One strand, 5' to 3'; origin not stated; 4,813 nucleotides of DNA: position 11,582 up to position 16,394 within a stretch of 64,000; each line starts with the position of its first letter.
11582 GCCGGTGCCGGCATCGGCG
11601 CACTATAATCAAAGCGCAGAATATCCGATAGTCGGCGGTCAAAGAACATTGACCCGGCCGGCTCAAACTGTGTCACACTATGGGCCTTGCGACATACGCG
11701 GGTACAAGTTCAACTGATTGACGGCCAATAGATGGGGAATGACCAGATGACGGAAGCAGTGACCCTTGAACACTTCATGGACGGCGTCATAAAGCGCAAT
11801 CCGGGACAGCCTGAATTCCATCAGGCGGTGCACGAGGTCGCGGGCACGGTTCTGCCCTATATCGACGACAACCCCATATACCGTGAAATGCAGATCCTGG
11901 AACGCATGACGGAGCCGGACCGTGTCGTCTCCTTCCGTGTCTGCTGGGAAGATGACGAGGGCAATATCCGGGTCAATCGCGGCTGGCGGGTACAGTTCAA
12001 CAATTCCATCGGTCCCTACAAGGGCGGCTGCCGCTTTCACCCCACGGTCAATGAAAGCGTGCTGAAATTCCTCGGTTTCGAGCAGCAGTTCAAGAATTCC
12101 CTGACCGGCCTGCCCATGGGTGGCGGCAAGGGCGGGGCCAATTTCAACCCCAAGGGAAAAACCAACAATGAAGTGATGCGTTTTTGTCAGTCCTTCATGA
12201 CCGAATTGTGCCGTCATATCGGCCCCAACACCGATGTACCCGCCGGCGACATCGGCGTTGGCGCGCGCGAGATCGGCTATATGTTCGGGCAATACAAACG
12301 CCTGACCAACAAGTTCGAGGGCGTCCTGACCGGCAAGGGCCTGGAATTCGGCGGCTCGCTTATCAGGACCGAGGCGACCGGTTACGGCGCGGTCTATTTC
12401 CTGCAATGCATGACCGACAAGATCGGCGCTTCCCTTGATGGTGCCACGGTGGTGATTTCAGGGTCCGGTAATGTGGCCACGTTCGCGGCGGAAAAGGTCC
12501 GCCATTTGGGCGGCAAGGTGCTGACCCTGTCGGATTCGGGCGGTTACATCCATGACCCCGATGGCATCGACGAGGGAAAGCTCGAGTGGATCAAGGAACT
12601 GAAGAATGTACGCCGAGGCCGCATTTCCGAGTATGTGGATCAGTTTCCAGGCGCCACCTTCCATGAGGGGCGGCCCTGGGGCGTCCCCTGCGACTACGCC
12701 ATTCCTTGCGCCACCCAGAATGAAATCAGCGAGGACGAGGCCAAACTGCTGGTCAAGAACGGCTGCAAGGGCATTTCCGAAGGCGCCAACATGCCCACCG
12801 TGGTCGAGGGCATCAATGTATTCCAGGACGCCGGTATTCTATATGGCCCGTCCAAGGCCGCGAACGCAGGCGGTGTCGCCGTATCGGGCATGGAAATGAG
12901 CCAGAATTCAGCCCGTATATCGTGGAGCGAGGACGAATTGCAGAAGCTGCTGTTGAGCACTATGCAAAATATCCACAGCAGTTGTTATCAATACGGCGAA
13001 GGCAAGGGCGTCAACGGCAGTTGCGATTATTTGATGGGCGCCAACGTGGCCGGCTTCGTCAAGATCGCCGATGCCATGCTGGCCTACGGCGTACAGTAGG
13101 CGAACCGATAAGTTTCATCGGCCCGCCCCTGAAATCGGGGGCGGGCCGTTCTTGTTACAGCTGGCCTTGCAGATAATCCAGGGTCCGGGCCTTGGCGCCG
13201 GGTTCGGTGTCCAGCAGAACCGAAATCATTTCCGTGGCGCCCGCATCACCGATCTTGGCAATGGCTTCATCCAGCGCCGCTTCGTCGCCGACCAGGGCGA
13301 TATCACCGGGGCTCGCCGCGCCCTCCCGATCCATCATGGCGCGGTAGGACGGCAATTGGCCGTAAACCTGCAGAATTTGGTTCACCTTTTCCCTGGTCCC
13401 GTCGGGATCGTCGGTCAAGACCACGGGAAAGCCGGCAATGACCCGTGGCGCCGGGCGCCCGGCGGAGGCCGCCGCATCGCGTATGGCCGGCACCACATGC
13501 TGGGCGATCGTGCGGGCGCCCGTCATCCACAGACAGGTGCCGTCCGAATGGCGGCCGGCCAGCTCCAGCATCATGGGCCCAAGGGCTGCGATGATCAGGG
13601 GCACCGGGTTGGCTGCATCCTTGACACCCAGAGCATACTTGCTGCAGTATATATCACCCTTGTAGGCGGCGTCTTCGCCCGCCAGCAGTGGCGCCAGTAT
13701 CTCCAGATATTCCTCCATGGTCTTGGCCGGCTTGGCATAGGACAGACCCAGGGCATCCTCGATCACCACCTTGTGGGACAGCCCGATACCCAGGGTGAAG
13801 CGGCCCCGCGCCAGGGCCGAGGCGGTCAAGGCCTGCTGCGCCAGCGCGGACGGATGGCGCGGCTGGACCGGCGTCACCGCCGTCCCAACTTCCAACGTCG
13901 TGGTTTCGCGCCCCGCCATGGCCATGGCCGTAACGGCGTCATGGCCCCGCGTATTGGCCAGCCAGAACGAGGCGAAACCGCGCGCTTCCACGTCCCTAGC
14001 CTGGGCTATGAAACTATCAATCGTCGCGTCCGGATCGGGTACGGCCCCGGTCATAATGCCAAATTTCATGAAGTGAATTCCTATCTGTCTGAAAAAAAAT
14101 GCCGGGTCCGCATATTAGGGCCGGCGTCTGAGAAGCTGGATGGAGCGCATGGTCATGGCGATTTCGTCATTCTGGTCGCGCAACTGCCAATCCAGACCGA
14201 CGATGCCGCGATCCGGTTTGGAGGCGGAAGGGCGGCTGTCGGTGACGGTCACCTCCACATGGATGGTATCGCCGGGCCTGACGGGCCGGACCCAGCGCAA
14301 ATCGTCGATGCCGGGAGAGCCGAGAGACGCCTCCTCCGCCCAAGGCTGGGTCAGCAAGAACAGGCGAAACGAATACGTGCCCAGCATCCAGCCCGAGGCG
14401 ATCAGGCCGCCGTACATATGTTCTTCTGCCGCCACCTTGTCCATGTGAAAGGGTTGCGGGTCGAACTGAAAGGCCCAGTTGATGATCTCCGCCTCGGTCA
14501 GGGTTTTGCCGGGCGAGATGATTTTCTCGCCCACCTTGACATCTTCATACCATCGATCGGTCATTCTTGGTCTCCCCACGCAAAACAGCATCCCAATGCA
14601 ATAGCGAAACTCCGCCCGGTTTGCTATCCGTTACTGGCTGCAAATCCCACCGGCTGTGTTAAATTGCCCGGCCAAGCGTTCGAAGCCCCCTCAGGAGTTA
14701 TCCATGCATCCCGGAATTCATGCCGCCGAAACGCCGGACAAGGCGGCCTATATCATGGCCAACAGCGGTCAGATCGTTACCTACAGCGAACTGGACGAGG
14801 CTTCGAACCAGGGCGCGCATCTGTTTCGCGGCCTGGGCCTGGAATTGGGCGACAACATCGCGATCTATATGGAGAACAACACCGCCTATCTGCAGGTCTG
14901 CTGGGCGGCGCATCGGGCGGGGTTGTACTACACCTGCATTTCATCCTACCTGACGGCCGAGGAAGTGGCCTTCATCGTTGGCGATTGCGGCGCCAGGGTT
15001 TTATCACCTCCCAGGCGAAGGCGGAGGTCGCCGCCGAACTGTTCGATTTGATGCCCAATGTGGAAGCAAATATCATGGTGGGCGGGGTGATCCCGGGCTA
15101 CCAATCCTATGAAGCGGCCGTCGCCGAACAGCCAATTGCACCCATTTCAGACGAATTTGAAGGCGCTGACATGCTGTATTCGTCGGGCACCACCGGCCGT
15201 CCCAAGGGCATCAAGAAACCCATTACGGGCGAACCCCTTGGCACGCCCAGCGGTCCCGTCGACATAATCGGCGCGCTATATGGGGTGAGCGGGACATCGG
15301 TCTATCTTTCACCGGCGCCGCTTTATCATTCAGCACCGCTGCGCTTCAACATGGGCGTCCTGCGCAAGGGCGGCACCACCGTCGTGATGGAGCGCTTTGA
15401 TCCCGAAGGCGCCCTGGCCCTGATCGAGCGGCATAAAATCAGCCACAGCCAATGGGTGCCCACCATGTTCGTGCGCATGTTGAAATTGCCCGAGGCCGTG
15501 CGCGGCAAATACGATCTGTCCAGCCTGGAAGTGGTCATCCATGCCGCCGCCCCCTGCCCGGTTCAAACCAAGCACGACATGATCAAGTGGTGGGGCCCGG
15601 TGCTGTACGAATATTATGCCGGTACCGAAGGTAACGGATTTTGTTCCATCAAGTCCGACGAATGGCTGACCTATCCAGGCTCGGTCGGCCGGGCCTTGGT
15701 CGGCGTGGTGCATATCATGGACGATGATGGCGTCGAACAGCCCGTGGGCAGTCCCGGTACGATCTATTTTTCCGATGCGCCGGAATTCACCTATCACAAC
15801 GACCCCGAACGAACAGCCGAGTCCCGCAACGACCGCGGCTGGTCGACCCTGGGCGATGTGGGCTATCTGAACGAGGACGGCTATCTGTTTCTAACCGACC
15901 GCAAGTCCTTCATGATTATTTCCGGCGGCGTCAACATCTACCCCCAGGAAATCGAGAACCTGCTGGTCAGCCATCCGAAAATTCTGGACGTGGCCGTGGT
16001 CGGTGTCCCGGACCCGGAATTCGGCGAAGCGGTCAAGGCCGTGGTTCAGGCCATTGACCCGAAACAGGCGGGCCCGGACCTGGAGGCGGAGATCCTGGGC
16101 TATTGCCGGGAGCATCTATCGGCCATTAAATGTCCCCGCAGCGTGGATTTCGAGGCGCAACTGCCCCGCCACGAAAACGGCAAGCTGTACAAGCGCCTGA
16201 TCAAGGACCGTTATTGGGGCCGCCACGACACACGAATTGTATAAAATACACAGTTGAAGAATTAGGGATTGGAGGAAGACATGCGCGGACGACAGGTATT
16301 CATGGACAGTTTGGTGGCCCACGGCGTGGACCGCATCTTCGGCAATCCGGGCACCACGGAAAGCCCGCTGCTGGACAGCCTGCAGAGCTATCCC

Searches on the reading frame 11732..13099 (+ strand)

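Call 63: search_protein_families(library=pfam, proteins=[window:11732-13099:+], max_evalue=0.00001)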
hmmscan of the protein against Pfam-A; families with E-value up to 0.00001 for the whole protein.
window:11732-13099:+ (455 aa): 2 families
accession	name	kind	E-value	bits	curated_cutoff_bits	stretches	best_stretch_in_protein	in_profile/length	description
PF00208.27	ELFV_dehydrog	-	2.5e-82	276.7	23.4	1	207-453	1-241/241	Glutamate/Leucine/Phenylalanine/Valine dehydrogenase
PF02812.23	ELFV_dehydrog_N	-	7.9e-53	178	25.3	1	62-189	1-128/129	Glu/Leu/Phe/Val dehydrogenase, dimerisation domain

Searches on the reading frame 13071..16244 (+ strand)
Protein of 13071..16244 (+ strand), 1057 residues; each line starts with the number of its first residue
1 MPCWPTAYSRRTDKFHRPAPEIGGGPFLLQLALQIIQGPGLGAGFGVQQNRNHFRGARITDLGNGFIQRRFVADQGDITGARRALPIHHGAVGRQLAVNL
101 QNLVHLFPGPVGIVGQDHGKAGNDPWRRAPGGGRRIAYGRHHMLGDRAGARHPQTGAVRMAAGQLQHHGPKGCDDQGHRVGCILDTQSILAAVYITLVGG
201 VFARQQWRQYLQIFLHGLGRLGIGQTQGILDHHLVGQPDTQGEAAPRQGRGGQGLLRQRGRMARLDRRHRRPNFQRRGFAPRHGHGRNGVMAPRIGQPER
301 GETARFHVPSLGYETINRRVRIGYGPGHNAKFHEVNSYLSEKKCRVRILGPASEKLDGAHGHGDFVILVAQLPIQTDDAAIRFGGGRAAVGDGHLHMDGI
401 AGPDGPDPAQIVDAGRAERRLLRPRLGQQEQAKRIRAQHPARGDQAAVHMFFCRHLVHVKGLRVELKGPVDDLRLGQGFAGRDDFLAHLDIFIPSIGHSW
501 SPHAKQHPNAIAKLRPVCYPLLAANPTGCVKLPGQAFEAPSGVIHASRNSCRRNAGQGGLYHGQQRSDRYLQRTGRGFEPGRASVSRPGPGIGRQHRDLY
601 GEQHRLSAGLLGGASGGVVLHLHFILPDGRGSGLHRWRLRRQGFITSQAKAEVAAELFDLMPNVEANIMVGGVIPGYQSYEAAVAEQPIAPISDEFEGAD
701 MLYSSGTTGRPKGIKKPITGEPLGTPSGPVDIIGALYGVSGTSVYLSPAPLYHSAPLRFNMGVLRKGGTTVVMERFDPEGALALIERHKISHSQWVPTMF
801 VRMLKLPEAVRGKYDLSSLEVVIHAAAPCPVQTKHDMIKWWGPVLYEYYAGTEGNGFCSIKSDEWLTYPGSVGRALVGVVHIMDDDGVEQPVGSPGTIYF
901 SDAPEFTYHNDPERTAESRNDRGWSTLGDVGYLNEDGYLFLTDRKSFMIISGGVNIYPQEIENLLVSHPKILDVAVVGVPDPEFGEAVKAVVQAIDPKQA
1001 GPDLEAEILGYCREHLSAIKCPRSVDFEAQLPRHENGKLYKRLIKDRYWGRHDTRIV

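Call 63: search_protein_families(library=pfam, proteins=[window:13071-16244:+], max_evalue=0.00001)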
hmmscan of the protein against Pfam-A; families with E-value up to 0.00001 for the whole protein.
window:13071-16244:+ (1057 aa): 2 families
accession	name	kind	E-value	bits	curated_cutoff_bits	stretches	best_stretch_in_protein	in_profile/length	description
PF00501.34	AMP-binding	-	2e-34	119.4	29.9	1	688-901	153-375/384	AMP-binding enzyme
PF13193.12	AMP-binding_C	-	1.7e-17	64.6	24.5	1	960-1038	1-76/76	AMP-binding enzyme C-terminal domain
